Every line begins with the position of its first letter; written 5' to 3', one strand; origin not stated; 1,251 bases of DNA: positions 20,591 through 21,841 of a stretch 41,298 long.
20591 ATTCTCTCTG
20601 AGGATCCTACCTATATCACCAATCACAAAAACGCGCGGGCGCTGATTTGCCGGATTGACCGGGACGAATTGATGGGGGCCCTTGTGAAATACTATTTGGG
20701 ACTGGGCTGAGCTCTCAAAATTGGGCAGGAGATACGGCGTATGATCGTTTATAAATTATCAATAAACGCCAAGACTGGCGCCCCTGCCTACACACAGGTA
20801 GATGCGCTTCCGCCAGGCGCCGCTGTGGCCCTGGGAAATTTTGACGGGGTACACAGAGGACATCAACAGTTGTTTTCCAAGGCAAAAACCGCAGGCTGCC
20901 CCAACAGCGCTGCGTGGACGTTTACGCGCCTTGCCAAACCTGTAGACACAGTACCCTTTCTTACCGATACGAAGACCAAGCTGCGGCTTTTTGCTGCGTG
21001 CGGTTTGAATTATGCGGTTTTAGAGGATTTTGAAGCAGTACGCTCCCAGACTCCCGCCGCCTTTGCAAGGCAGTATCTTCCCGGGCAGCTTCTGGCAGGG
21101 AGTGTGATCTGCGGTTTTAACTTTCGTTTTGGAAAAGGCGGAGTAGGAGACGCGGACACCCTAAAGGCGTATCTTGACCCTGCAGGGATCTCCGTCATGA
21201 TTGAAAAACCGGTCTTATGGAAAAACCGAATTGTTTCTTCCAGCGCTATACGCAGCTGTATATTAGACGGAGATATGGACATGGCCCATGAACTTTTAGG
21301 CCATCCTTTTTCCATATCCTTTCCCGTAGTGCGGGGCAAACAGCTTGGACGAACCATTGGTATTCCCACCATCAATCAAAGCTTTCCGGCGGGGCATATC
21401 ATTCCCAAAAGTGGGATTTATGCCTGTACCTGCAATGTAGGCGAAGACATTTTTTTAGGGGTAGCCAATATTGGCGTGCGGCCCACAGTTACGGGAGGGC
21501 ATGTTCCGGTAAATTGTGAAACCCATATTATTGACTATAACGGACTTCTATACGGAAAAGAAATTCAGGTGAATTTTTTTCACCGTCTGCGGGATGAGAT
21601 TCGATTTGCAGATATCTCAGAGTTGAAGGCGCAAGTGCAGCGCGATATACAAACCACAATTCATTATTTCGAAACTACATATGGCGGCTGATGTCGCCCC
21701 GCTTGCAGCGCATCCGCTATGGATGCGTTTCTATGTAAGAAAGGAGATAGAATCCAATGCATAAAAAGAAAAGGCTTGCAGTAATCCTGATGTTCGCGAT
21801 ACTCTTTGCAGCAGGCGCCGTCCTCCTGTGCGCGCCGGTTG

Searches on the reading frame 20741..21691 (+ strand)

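Call 28: search_protein_families(library=pfam, proteins=[window:20741-21691:+], max_evalue=0.00001)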
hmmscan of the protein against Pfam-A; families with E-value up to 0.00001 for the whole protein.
window:20741-21691:+ (316 aa): 2 families
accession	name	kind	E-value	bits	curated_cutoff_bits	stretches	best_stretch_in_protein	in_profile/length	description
PF01687.23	Flavokinase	-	2.6e-38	131.5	19.6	1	186-309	1-123/124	Riboflavin kinase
PF06574.18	FAD_syn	-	1.5e-26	93.5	27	1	25-168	6-157/158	FAD synthetase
